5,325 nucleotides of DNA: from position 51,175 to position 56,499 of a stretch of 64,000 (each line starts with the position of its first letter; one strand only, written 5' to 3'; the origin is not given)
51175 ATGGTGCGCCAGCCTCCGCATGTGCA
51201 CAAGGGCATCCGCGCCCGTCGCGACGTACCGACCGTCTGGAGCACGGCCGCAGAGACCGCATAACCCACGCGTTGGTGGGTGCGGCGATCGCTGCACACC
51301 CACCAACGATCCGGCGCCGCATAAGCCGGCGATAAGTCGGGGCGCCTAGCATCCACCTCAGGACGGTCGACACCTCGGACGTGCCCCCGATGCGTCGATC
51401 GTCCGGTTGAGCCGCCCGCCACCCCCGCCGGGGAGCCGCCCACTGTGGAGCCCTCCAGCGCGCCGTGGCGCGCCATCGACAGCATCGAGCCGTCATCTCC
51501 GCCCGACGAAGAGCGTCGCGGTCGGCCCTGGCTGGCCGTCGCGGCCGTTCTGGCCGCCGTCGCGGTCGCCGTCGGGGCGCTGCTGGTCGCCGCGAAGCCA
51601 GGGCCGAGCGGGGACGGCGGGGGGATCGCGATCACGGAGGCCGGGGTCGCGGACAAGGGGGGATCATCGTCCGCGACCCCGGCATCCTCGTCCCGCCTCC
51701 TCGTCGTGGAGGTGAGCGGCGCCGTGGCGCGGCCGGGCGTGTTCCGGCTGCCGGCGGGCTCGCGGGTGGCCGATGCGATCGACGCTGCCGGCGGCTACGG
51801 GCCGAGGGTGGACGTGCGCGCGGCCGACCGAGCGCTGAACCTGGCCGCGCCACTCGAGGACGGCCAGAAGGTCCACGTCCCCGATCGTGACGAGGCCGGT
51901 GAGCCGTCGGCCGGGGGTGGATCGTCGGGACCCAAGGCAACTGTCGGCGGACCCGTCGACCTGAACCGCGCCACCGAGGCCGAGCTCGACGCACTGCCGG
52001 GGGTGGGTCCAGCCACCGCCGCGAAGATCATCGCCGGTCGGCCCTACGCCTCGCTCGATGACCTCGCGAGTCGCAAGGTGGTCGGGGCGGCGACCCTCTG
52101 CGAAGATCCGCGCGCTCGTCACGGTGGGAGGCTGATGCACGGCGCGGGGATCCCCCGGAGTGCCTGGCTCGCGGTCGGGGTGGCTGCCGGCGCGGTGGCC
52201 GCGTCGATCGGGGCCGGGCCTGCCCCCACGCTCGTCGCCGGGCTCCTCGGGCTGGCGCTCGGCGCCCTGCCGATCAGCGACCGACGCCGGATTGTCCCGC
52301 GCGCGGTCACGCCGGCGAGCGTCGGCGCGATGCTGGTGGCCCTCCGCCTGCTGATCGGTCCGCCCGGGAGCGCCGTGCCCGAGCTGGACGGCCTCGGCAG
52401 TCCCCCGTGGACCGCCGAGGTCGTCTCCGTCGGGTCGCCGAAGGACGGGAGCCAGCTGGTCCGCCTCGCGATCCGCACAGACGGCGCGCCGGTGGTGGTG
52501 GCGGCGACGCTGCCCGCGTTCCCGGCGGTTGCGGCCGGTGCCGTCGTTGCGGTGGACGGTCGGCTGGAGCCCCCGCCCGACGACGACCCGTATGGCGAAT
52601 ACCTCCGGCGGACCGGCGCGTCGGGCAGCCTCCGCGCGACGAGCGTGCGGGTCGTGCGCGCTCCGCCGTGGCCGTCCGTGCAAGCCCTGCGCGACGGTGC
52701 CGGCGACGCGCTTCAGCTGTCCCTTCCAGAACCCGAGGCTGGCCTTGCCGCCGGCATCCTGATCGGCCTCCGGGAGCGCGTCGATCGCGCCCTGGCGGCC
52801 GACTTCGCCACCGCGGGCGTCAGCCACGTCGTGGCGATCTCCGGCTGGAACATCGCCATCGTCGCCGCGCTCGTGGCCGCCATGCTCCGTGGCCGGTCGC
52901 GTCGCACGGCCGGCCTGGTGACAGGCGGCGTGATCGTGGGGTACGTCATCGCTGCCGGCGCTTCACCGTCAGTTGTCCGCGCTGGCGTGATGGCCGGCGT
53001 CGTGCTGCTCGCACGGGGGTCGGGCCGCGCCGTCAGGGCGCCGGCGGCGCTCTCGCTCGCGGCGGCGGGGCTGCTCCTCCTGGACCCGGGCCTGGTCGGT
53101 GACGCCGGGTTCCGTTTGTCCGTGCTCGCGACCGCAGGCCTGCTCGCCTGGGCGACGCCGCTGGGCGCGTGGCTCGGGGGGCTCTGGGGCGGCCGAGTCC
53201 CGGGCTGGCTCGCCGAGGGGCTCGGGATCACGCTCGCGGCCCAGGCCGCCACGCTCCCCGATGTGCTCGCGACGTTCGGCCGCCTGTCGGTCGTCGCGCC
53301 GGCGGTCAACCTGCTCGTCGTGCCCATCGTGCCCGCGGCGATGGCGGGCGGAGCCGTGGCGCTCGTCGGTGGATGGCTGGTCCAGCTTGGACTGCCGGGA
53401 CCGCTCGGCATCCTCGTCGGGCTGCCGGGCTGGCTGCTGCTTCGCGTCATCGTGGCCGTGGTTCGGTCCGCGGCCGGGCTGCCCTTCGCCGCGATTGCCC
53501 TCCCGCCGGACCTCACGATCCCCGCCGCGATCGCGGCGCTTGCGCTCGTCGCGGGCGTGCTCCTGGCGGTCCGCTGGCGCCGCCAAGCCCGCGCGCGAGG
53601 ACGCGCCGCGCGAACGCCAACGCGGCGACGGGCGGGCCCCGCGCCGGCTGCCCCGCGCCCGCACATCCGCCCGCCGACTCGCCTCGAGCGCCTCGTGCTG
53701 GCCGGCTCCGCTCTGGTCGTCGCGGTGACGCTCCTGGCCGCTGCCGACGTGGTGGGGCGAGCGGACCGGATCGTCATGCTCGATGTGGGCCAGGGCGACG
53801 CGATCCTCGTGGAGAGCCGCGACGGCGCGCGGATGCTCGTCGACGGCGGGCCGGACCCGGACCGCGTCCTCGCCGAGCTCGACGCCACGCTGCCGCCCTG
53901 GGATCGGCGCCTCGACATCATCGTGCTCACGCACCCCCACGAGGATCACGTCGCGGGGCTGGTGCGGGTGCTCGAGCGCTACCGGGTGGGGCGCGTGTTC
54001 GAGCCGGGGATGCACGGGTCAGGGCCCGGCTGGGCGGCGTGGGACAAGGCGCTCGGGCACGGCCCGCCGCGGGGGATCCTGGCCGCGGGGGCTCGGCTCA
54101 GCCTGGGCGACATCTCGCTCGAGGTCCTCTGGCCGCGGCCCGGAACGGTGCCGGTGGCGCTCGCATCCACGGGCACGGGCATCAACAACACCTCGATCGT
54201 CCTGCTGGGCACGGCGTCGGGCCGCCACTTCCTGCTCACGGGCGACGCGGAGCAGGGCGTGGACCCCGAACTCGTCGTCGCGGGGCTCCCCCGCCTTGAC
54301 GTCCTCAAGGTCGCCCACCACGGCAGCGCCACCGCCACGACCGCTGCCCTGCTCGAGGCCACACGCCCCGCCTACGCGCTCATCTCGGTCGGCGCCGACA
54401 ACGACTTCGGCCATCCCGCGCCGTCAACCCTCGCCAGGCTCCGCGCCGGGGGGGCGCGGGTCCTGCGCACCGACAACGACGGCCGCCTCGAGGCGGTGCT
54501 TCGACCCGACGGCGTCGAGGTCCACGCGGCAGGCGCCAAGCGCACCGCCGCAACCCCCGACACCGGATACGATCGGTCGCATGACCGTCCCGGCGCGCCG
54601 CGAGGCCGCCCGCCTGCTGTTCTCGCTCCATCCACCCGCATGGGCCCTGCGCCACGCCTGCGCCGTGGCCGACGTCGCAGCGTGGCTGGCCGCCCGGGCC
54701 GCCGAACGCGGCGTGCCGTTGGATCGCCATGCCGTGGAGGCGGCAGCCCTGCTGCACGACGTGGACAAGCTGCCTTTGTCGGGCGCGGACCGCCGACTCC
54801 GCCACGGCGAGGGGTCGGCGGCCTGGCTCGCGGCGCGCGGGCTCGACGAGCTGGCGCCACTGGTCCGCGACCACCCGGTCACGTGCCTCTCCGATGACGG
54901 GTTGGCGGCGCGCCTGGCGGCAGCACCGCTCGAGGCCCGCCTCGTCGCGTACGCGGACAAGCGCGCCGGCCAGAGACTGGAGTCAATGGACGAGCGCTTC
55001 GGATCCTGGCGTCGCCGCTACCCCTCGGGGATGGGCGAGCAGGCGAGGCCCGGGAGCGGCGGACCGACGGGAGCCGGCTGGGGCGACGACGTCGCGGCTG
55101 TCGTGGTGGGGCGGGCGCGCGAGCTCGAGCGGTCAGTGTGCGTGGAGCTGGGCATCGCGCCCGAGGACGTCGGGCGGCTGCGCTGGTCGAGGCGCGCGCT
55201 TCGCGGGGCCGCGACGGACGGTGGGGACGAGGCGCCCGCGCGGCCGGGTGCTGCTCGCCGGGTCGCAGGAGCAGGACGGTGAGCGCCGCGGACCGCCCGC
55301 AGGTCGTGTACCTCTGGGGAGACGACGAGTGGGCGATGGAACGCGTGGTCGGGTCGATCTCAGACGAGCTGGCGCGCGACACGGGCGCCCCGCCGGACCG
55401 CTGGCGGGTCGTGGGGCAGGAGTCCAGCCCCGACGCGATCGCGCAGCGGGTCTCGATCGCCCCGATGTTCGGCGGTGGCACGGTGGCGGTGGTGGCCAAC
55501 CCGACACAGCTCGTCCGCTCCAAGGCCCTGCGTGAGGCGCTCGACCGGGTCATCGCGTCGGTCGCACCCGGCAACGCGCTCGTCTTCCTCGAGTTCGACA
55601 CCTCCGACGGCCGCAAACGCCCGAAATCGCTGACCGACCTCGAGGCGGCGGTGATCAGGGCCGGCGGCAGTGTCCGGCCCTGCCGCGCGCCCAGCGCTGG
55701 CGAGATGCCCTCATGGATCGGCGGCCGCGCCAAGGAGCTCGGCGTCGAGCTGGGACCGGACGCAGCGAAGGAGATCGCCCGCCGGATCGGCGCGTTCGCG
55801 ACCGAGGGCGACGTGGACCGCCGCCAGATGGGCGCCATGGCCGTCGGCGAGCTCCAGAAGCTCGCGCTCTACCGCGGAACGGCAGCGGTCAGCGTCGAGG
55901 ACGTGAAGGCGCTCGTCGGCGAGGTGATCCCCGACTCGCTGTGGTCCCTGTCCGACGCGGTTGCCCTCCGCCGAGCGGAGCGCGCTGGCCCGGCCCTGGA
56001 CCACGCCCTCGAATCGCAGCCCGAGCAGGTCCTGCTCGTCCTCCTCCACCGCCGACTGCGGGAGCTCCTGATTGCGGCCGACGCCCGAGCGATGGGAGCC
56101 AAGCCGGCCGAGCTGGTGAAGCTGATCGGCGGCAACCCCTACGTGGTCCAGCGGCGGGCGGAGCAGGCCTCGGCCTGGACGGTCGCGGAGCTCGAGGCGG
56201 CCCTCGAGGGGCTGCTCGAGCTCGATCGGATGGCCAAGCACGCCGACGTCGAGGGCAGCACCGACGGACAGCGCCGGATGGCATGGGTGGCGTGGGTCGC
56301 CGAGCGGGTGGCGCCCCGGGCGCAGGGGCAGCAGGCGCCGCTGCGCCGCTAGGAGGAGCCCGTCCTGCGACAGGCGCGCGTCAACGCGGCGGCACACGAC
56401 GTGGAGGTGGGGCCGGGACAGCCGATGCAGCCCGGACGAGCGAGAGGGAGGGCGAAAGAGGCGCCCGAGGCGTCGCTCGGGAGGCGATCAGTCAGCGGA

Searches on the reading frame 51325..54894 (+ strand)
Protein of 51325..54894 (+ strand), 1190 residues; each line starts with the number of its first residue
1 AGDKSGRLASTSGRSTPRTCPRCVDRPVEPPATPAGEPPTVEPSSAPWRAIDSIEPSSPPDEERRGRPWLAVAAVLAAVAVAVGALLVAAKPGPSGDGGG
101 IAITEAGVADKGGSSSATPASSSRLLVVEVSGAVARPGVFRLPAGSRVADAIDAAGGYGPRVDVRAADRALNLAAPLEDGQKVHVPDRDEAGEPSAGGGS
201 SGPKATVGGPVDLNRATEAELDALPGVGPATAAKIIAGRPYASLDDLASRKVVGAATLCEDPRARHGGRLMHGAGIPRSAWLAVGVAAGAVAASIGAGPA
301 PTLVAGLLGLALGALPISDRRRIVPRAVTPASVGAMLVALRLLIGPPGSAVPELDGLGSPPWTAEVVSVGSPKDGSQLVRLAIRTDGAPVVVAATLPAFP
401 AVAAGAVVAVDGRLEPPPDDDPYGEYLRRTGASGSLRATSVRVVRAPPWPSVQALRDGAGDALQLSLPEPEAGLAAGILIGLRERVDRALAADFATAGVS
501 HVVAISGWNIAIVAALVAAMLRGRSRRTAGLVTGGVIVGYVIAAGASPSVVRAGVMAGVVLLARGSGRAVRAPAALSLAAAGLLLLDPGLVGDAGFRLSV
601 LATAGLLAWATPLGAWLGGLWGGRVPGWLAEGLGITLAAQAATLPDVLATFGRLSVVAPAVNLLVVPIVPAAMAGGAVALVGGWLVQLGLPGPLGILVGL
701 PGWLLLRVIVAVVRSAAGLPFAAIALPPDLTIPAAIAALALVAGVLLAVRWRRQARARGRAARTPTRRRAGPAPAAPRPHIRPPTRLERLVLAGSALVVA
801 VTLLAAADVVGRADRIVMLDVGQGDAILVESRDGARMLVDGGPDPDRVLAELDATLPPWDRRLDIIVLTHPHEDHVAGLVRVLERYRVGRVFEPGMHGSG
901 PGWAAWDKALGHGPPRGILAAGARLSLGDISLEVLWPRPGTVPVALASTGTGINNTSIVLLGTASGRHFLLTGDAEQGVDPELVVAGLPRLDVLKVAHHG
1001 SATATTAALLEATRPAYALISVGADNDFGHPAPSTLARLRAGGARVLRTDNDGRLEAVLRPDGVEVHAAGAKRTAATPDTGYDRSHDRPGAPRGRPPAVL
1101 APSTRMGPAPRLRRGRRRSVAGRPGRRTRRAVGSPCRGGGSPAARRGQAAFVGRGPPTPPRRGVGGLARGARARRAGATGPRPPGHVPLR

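Call 24: search_protein_families(library=pfam, proteins=[window:51325-54894:+], max_evalue=0.001)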
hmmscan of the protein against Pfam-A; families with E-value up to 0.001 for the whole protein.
window:51325-54894:+ (1190 aa): 7 families
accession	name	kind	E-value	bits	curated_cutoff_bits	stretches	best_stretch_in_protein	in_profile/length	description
PF03772.21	Competence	-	6.8e-45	154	23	1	479-752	2-268/270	Competence protein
PF00753.33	Lactamase_B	-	7e-15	55.9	22.7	1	820-1023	2-195/196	Metallo-beta-lactamase superfamily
PF10531.15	SLBB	-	4.2e-11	42.9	27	1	127-163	1-37/55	SLBB domain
PF12836.13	HHH_3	-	5.8e-09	36.4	27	1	210-258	5-57/65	Helix-hairpin-helix motif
PF00633.29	HHH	-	1.3e-06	28.4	24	1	212-237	4-29/30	Helix-hairpin-helix motif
PF12706.13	Lactamase_B_2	-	4.2e-06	26.9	27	1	836-933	2-104/200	Beta-lactamase superfamily domain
PF25281.1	MBL_MAP1B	-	0.00084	18.9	37.6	0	820-888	27-90/279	MAP1B MBL-like domain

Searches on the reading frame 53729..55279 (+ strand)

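Call 24: search_protein_families(library=pfam, proteins=[window:53729-55279:+], max_evalue=0.001)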
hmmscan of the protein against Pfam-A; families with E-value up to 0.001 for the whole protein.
window:53729-55279:+ (517 aa): 1 family
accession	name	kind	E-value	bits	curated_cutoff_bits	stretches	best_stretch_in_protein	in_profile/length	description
PF01966.28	HD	-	1.4e-06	29.1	22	1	308-411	3-112/116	HD domain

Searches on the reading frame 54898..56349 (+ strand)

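Call 24: search_protein_families(library=pfam, proteins=[window:54898-56349:+], max_evalue=0.001)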
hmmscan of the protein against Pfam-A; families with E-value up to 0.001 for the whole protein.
window:54898-56349:+ (484 aa): 1 family
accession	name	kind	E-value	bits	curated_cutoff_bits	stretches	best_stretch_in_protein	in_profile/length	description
PF21694.2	DNA_pol3_delta_C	-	5.8e-09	36.4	27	1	348-450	4-107/121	DNA polymerase III delta subunit, C-terminal domain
